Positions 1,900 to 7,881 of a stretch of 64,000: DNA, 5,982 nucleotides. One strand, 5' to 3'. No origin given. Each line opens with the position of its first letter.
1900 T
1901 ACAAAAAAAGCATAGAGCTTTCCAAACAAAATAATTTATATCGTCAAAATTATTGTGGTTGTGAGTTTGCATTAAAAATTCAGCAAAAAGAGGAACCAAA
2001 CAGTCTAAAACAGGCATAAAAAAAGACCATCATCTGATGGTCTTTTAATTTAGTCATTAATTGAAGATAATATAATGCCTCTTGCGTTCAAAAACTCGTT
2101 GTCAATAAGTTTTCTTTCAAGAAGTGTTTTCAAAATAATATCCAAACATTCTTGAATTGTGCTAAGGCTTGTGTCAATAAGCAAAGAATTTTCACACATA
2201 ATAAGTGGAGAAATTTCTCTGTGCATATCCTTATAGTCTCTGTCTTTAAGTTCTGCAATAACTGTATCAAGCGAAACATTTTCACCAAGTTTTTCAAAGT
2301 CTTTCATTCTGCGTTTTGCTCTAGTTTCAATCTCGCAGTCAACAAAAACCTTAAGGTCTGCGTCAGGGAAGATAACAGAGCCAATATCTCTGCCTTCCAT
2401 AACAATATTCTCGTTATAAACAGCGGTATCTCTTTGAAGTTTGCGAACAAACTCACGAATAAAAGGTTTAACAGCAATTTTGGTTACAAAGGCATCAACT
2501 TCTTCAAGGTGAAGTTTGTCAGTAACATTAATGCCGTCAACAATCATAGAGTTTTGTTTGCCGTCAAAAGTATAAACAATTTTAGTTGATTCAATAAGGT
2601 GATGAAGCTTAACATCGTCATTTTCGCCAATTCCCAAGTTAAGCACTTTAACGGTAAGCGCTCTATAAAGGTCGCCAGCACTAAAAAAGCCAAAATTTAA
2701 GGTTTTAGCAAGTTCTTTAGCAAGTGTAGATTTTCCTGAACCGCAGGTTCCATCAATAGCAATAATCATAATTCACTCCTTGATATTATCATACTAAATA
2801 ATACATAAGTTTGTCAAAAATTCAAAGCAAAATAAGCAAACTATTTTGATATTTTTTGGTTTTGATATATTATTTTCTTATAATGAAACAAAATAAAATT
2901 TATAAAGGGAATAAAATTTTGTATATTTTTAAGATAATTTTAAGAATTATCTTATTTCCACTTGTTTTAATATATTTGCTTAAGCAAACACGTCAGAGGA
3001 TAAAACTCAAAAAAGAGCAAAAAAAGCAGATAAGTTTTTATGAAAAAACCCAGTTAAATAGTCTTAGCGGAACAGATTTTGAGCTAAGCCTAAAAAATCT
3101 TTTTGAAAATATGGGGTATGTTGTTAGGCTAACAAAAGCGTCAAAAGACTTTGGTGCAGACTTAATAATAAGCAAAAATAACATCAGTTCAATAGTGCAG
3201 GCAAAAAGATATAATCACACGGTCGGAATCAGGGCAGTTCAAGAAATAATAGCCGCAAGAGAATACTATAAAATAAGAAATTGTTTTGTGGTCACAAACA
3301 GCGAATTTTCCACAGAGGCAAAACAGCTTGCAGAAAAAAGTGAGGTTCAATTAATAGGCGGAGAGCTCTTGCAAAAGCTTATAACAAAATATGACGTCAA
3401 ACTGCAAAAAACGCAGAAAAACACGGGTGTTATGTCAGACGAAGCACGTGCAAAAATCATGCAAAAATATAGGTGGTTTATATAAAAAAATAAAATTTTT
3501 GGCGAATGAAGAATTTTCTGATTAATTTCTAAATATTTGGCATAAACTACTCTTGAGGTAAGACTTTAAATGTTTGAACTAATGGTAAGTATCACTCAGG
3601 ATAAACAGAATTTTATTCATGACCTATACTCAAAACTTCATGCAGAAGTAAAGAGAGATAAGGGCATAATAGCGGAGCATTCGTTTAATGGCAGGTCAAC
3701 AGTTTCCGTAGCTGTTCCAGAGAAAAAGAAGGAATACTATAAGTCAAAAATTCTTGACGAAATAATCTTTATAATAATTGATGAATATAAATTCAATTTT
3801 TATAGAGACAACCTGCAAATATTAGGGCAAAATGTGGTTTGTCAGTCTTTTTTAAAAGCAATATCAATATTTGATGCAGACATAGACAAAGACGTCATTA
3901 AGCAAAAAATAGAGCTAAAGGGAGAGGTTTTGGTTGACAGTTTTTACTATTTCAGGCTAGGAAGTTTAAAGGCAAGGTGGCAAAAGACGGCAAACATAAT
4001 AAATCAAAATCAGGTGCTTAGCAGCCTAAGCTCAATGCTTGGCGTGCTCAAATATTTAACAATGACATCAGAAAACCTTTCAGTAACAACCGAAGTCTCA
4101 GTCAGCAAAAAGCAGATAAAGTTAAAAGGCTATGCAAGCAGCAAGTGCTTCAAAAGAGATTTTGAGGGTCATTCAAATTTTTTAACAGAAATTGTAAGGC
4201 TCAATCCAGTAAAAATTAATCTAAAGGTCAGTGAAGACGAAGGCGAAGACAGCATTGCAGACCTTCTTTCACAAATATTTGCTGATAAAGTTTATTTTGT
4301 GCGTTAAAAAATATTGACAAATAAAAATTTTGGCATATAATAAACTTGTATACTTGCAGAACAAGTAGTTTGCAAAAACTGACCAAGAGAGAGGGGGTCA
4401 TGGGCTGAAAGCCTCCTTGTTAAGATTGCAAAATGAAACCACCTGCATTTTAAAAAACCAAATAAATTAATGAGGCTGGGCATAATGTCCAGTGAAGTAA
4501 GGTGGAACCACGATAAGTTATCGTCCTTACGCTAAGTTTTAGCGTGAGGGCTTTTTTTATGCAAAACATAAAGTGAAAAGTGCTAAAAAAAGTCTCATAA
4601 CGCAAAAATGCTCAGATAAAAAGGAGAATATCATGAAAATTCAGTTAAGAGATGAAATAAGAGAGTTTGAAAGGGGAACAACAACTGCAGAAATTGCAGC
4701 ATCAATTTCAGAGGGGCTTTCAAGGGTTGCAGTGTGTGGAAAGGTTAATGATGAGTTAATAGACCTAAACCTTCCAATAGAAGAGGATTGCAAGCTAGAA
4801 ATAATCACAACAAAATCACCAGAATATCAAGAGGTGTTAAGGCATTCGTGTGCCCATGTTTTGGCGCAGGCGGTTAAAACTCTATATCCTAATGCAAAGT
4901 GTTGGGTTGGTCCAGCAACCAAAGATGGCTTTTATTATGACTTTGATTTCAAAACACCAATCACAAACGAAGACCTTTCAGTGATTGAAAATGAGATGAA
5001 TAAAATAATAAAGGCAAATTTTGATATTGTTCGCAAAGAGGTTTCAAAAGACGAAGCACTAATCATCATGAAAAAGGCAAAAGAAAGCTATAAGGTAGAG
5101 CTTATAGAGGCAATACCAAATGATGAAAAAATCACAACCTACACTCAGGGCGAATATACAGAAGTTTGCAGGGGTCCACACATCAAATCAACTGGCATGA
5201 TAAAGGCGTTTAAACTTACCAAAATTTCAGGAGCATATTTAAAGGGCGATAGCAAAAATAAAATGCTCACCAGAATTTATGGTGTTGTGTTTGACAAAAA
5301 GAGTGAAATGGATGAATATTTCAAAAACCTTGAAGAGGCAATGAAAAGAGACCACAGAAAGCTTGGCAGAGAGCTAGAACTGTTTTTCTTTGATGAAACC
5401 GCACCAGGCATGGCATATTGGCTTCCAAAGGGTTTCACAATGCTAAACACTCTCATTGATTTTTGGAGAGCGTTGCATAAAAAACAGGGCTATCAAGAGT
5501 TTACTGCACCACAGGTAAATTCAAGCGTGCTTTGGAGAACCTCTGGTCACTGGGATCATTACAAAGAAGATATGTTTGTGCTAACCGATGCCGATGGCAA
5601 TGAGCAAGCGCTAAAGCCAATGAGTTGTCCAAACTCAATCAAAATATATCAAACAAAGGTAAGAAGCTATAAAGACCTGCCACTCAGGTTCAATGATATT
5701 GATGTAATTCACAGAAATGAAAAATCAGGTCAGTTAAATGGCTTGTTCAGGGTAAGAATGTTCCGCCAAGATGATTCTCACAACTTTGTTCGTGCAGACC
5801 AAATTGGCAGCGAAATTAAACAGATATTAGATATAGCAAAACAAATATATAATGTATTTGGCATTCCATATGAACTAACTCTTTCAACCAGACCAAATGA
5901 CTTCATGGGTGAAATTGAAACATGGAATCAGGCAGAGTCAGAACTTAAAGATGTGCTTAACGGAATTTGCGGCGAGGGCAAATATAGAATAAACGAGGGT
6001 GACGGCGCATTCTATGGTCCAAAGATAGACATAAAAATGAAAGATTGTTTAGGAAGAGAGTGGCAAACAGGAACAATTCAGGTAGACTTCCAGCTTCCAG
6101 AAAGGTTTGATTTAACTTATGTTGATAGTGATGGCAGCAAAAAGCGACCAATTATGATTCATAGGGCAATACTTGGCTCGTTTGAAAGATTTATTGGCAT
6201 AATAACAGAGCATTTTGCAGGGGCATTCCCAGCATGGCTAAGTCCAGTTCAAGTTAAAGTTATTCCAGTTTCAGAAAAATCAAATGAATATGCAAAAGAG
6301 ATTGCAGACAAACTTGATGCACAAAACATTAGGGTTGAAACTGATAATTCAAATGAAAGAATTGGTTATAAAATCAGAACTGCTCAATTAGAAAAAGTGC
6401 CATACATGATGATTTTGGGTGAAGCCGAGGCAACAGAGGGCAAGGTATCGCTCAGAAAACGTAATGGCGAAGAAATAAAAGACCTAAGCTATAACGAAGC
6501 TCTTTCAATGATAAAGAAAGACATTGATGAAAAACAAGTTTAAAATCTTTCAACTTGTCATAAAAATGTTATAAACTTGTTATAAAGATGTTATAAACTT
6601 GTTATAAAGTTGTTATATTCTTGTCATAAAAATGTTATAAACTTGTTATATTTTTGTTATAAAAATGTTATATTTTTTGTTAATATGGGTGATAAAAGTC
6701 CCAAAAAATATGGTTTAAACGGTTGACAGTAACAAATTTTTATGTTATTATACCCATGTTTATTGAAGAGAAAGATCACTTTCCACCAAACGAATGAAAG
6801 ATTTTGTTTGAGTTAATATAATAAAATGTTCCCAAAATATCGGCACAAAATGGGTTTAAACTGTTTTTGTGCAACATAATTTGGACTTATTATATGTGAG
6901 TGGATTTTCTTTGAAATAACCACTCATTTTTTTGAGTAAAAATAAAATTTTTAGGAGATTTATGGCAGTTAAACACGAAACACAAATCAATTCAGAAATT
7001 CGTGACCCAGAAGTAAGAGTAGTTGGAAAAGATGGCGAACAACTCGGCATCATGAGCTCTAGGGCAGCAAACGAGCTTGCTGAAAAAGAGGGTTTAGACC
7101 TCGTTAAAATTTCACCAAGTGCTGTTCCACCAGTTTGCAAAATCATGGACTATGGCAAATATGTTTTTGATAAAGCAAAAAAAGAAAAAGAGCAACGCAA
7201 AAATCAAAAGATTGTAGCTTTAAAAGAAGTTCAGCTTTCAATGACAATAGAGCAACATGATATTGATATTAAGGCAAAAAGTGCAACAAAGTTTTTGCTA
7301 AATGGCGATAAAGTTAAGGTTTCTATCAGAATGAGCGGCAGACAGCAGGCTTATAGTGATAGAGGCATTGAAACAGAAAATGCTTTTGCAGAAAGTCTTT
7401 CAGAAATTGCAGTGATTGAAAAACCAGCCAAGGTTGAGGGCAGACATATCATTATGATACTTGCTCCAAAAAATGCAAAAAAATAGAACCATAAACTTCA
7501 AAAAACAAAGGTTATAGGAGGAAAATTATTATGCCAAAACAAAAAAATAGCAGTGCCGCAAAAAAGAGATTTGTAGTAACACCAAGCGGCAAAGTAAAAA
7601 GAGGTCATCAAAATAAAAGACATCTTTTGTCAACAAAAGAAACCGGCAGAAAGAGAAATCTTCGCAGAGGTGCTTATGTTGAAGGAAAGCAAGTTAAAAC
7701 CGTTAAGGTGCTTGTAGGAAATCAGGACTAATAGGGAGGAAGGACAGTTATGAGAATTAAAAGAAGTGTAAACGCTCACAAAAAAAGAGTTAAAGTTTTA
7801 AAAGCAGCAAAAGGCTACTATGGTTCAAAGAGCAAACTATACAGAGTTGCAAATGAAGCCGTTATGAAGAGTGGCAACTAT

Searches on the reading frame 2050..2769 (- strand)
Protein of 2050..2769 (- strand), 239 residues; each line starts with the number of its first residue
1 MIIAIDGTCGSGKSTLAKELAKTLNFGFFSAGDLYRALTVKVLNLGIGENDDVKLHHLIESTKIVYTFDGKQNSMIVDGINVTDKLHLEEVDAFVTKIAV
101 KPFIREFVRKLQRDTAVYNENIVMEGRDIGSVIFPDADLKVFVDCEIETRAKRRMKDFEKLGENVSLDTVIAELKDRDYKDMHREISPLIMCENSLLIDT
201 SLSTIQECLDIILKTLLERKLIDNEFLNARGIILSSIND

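Call 35: search_protein_families(library=pfam, proteins=[window:2050-2769:-], max_evalue=0.001)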
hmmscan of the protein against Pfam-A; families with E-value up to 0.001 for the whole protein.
window:2050-2769:- (239 aa): 6 families
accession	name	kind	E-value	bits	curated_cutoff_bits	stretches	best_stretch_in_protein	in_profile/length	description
PF02224.24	Cytidylate_kin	-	6.4e-61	206.2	26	1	3-215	1-208/211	Cytidylate kinase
PF13189.12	Cytidylate_kin2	-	7.8e-12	46.2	28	1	2-163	1-136/176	Cytidylate kinase-like family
PF13238.12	AAA_18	-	5.1e-09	37.1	29.4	1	3-155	1-109/128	AAA domain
PF13207.12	AAA_17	-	7.1e-09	36.5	27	1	7-45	2-39/136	AAA domain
PF01712.25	dNK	-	6.6e-05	23.2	27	1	3-30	1-28/203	Deoxynucleoside kinase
PF00406.28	ADK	-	0.00098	19.7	26.8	0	7-48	3-44/151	Adenylate kinase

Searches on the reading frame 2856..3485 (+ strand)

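Call 35: search_protein_families(library=pfam, proteins=[window:2856-3485:+], max_evalue=0.001)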
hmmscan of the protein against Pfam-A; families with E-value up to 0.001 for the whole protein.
window:2856-3485:+ (209 aa): 3 families
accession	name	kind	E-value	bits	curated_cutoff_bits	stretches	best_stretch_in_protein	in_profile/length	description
PF04471.18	Mrr_cat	-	9.1e-29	100.4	21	1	68-176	2-115/115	Restriction endonuclease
PF22722.2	NA-iREase1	-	8.1e-13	48.7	27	1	76-165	2-94/106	NACHT-associated inactive Restriction Endonuclease 1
PF13156.12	Mrr_cat_2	-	4.7e-06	27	22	1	92-180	23-118/127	Restriction endonuclease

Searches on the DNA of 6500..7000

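Call 79: search_rna_families(source=window, start=6500, end=7000, threshold=evalue, max_evalue=1)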
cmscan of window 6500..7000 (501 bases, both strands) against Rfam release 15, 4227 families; matches with E-value up to 1: 1.
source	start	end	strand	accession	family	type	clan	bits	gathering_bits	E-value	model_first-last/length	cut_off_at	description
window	6907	6996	-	RF01590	plasmodium_snoR14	Gene; snRNA; snoRNA; CD-box;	-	24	90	0.97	1-127/127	no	small nucleolar RNA snoR14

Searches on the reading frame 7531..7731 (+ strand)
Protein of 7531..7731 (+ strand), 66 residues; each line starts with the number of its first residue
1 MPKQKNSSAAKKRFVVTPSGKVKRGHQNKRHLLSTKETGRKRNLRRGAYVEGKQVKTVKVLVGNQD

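Call 23: find_encoding_contigs(protein=window:7531-7731:+, flank=3500, max_places=10)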
Protein window:7531-7731:+ (66 aa): 20 contigs read that carry it; 10 places shown.
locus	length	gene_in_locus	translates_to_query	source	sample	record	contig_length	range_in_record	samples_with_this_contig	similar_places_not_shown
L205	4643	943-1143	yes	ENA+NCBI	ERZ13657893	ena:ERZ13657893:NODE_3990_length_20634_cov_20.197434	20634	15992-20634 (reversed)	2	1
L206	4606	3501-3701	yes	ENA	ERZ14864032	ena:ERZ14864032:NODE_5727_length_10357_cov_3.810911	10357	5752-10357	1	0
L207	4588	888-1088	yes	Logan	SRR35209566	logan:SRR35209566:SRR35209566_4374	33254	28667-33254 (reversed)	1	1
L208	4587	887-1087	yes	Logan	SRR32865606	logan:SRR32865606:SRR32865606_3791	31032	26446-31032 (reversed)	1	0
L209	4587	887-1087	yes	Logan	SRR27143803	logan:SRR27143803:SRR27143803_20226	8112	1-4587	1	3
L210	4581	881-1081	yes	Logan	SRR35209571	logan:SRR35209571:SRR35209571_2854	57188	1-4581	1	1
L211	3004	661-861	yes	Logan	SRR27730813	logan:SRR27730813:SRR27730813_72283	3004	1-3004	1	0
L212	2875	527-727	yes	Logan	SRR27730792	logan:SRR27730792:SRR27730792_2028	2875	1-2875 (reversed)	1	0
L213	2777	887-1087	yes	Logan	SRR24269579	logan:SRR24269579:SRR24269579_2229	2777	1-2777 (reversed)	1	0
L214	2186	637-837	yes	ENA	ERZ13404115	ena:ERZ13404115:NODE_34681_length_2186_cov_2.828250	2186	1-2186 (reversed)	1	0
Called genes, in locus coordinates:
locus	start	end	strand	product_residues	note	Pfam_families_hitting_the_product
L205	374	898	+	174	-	PF05198:IF3_N, PF00707:IF3_C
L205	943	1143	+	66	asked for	PF01632:Ribosomal_L35p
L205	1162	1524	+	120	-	PF00453:Ribosomal_L20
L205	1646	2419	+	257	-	PF22435:MRM3-like_sub_bind, PF08032:SpoU_sub_bind (weak), PF00588:SpoU_methylase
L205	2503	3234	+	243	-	PF20772:TACO1_YebC_N, PF01709:Transcrip_reg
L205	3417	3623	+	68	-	-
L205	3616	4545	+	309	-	PF06414:Zeta_toxin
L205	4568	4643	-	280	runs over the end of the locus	PF01261:AP_endonuc_2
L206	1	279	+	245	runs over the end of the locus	-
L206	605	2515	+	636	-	PF02824:TGS, PF07973:tRNA_SAD, PF00587:tRNA-synt_2b, PF03129:HGTP_anticodon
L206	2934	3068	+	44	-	PF05198:IF3_N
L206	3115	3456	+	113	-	PF00707:IF3_C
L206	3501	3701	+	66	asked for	PF01632:Ribosomal_L35p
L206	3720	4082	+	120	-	PF00453:Ribosomal_L20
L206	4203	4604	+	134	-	?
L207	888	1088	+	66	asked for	PF01632:Ribosomal_L35p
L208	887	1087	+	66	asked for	PF01632:Ribosomal_L35p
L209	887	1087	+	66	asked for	PF01632:Ribosomal_L35p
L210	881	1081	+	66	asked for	PF01632:Ribosomal_L35p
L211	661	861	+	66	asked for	PF01632:Ribosomal_L35p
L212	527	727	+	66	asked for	PF01632:Ribosomal_L35p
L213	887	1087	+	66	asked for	PF01632:Ribosomal_L35p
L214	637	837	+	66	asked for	PF01632:Ribosomal_L35p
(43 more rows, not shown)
